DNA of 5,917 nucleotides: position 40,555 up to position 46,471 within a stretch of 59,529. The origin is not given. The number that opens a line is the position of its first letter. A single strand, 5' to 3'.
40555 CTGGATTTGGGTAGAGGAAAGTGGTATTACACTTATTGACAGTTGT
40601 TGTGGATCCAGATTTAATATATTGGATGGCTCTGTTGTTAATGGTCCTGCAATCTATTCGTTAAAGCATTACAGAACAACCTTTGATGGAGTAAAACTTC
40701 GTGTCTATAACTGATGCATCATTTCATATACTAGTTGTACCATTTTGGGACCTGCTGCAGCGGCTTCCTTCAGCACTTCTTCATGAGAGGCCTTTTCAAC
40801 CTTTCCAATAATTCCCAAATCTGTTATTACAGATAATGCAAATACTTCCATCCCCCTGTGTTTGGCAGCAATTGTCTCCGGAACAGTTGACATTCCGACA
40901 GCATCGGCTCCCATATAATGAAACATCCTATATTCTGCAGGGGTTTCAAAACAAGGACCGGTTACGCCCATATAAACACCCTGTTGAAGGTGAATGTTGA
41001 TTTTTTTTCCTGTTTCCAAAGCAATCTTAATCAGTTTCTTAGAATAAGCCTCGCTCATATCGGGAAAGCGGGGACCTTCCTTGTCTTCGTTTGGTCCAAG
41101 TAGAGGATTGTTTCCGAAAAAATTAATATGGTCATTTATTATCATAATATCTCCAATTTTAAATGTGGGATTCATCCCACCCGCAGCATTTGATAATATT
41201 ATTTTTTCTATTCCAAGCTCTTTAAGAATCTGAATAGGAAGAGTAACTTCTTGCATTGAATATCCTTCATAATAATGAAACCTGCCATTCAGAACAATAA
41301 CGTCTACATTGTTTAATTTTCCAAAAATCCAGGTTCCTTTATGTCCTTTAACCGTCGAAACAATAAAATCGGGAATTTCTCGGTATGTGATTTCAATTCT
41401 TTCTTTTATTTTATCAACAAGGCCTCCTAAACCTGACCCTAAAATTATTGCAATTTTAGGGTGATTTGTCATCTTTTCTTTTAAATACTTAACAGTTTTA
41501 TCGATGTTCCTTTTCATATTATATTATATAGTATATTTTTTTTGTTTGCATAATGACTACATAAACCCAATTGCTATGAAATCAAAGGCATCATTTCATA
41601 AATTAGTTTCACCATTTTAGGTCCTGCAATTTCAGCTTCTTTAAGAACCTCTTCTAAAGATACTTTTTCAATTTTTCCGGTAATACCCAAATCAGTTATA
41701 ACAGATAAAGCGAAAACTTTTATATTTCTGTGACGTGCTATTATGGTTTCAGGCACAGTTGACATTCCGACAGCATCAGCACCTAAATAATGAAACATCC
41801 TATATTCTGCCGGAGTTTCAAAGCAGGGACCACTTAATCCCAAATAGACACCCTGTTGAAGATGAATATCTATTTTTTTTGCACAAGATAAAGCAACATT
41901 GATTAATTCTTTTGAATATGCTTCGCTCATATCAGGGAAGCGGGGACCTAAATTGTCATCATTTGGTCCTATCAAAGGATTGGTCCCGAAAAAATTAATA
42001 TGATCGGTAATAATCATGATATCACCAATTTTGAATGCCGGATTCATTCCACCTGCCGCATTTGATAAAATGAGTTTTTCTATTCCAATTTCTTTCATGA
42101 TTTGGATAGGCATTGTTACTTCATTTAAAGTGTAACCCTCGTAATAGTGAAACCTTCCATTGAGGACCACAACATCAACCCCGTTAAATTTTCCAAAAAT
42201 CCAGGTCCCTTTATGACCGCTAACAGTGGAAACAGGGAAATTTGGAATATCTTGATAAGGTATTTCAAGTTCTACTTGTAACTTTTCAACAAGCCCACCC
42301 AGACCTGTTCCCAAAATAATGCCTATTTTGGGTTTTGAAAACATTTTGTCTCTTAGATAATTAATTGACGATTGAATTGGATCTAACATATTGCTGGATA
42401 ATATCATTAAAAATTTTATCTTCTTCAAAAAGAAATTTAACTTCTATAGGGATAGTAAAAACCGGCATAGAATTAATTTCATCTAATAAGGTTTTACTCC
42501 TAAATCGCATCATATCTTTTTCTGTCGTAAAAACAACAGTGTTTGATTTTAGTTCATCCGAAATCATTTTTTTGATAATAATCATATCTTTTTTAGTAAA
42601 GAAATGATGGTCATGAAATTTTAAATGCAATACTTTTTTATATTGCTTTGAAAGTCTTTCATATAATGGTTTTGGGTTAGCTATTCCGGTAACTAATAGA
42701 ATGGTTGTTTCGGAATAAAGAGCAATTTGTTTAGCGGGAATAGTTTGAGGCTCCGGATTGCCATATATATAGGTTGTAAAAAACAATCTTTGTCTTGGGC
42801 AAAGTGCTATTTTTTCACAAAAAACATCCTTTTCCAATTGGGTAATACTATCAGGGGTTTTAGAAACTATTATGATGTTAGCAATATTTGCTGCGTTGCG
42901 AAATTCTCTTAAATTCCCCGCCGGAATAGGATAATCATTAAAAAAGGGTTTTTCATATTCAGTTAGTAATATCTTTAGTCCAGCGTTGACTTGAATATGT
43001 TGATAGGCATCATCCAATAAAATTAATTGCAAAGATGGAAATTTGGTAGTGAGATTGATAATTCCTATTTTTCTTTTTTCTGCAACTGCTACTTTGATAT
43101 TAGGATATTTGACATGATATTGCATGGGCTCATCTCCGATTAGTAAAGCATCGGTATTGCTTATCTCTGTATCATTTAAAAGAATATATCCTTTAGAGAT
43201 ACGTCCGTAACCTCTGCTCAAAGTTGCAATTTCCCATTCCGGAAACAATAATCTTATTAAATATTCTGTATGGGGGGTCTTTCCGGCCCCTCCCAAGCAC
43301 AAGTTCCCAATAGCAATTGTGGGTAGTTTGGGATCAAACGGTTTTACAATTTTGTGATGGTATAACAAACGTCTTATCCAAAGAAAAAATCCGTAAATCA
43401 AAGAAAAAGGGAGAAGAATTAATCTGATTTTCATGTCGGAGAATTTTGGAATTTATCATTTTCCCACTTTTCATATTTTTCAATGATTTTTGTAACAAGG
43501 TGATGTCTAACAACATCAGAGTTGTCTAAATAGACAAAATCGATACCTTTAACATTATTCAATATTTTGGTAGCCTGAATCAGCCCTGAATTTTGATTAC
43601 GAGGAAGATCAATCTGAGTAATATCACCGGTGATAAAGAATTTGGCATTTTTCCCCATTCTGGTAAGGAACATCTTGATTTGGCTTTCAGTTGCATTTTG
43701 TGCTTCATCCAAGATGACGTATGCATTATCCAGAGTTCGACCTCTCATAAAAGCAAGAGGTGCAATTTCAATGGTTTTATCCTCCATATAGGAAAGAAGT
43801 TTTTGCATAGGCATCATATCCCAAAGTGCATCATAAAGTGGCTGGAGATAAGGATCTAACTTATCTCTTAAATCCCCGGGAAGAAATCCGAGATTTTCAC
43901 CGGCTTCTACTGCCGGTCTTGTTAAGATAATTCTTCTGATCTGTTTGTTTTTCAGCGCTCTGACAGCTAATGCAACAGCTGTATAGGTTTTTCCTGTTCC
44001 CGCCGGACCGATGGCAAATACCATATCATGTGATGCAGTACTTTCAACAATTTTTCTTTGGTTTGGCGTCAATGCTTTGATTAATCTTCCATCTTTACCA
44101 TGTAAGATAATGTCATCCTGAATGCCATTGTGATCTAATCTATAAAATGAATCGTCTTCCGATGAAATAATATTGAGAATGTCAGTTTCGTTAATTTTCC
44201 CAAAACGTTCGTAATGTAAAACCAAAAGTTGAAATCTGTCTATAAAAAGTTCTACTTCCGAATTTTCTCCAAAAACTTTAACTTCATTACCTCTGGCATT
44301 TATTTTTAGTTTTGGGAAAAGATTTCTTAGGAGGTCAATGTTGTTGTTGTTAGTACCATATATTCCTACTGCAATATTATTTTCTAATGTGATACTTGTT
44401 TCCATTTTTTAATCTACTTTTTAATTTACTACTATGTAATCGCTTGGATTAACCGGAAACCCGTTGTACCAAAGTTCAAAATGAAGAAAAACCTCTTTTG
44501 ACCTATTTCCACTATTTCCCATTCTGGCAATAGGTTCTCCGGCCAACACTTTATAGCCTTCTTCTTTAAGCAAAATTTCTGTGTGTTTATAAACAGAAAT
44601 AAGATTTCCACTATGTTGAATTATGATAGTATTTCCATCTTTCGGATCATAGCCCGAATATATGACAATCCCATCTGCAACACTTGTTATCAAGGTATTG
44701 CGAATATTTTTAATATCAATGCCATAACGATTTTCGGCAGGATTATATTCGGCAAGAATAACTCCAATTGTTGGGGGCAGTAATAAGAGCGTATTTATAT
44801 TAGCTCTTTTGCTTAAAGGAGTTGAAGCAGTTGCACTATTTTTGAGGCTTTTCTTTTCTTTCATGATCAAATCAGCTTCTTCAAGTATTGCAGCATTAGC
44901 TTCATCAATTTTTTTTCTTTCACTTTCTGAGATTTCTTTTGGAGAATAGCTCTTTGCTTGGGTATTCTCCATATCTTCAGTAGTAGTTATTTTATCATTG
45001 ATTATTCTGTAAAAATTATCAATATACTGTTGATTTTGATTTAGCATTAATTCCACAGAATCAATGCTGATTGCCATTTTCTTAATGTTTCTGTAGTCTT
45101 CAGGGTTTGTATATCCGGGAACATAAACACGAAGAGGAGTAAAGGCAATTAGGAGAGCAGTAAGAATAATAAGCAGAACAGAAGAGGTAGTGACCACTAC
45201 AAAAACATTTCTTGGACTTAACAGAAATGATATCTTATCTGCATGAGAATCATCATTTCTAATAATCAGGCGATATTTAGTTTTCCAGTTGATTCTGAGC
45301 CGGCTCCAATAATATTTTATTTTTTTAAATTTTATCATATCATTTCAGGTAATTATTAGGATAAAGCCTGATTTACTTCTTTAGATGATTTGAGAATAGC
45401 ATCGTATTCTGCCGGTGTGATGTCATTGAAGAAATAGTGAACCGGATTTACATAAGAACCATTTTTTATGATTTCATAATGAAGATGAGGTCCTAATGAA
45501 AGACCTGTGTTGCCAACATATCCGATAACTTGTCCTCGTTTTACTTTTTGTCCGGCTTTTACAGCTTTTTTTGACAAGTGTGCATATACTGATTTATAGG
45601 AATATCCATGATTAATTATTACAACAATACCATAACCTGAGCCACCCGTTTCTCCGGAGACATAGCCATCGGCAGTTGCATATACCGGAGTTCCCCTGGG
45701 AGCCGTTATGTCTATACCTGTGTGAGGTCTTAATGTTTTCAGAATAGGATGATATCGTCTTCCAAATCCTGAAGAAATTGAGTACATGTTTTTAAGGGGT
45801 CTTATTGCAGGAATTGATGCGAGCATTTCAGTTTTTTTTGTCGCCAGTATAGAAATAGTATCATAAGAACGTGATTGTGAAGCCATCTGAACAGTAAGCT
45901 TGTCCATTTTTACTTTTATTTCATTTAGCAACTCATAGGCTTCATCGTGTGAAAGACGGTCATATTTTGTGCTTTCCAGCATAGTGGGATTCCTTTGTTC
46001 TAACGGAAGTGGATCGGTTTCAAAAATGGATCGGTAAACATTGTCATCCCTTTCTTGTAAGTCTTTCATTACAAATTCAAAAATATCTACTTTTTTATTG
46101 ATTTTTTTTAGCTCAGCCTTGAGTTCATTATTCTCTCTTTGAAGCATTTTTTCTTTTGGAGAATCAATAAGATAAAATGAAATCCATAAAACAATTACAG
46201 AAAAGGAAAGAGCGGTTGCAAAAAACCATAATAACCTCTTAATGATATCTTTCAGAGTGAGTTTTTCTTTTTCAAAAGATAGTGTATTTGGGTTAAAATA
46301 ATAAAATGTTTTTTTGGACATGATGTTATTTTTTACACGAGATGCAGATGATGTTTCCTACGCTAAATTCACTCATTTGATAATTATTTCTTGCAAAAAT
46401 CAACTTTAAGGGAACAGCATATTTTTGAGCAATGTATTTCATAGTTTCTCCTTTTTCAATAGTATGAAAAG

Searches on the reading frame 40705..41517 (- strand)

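Call 37: search_protein_families(library=pfam, proteins=[window:40705-41517:-], max_evalue=0.00001)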
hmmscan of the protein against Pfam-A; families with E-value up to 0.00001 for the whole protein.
window:40705-41517:- (270 aa): 1 family
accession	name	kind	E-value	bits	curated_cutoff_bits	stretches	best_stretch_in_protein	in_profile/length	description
PF01048.26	PNP_UDP_1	-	4e-54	183.9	25.1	1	21-266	1-231/233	Phosphorylase superfamily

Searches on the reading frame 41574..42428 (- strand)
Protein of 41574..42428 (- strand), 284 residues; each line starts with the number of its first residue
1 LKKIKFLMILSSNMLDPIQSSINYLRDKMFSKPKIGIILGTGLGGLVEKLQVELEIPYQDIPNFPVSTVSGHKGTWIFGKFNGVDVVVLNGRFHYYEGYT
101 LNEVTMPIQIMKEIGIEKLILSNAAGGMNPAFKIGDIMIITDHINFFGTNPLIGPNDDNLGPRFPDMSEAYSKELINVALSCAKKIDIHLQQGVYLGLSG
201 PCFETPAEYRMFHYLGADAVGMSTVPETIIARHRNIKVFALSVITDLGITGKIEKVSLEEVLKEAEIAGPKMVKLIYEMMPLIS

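Call 37: search_protein_families(library=pfam, proteins=[window:41574-42428:-], max_evalue=0.00001)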
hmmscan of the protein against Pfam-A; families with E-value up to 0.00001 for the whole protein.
window:41574-42428:- (284 aa): 1 family
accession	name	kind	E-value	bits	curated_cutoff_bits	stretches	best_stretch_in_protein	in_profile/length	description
PF01048.26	PNP_UDP_1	-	2.3e-55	188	25.1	1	34-278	1-230/233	Phosphorylase superfamily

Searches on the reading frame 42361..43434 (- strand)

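Call 37: search_protein_families(library=pfam, proteins=[window:42361-43434:-], max_evalue=0.00001)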
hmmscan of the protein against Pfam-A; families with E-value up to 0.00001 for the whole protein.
window:42361-43434:- (357 aa): 1 family
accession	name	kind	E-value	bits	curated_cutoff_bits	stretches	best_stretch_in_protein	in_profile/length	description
PF02606.20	LpxK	-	2.5e-63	214.6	27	1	4-348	2-325/328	Tetraacyldisaccharide-1-P 4'-kinase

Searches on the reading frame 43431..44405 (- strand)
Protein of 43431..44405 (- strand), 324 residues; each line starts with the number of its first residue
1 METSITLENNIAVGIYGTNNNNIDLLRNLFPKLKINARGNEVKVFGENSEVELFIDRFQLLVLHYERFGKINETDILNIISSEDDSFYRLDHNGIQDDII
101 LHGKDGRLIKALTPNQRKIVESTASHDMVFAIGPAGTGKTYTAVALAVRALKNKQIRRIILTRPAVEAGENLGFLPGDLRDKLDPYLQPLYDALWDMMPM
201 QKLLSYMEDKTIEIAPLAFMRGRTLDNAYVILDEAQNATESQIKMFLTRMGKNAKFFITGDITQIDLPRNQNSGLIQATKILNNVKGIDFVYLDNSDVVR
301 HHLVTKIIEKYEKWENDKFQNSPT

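Call 37: search_protein_families(library=pfam, proteins=[window:43431-44405:-], max_evalue=0.00001)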
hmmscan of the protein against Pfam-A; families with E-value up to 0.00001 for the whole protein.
window:43431-44405:- (324 aa): 5 families
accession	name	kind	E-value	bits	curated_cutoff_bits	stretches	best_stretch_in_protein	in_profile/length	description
PF02562.22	PhoH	-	4.7e-91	304.3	27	1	109-312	2-205/205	PhoH-like protein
PF13245.12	AAA_19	-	9.4e-11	42.5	25.1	1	116-265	1-129/134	AAA domain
PF13604.12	AAA_30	-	3.8e-09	37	27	1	112-265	2-128/191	AAA domain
PF00580.27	UvrD-helicase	-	1.8e-06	28.3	23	0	112-157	1-44/271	UvrD/REP helicase N-terminal domain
PF00270.35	DEAD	-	5.8e-06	26.6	26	0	113-162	1-51/167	DEAD/DEAH box helicase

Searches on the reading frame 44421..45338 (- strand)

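Call 37: search_protein_families(library=pfam, proteins=[window:44421-45338:-], max_evalue=0.00001)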
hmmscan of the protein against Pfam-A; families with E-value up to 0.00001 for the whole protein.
window:44421-45338:- (305 aa): 1 family
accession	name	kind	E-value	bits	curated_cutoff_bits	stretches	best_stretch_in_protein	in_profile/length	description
PF01551.29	Peptidase_M23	-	1.3e-22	80.2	28.7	1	204-298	3-96/96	Peptidase family M23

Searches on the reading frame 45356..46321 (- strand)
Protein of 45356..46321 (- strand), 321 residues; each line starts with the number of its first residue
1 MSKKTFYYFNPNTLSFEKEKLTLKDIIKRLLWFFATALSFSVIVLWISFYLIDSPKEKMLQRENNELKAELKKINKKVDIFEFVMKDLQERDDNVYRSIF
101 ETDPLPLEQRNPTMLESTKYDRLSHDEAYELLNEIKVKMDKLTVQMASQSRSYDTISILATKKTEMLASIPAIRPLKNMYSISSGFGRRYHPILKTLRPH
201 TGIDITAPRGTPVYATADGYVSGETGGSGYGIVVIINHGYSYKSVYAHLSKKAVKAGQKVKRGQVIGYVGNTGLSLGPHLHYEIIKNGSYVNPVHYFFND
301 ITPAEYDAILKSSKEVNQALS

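Call 37: search_protein_families(library=pfam, proteins=[window:45356-46321:-], max_evalue=0.00001)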
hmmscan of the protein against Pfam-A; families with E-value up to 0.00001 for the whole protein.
window:45356-46321:- (321 aa): 1 family
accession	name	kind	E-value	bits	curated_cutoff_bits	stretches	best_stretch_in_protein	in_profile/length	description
PF01551.29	Peptidase_M23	-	8.3e-35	119.3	28.7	1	199-293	2-96/96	Peptidase family M23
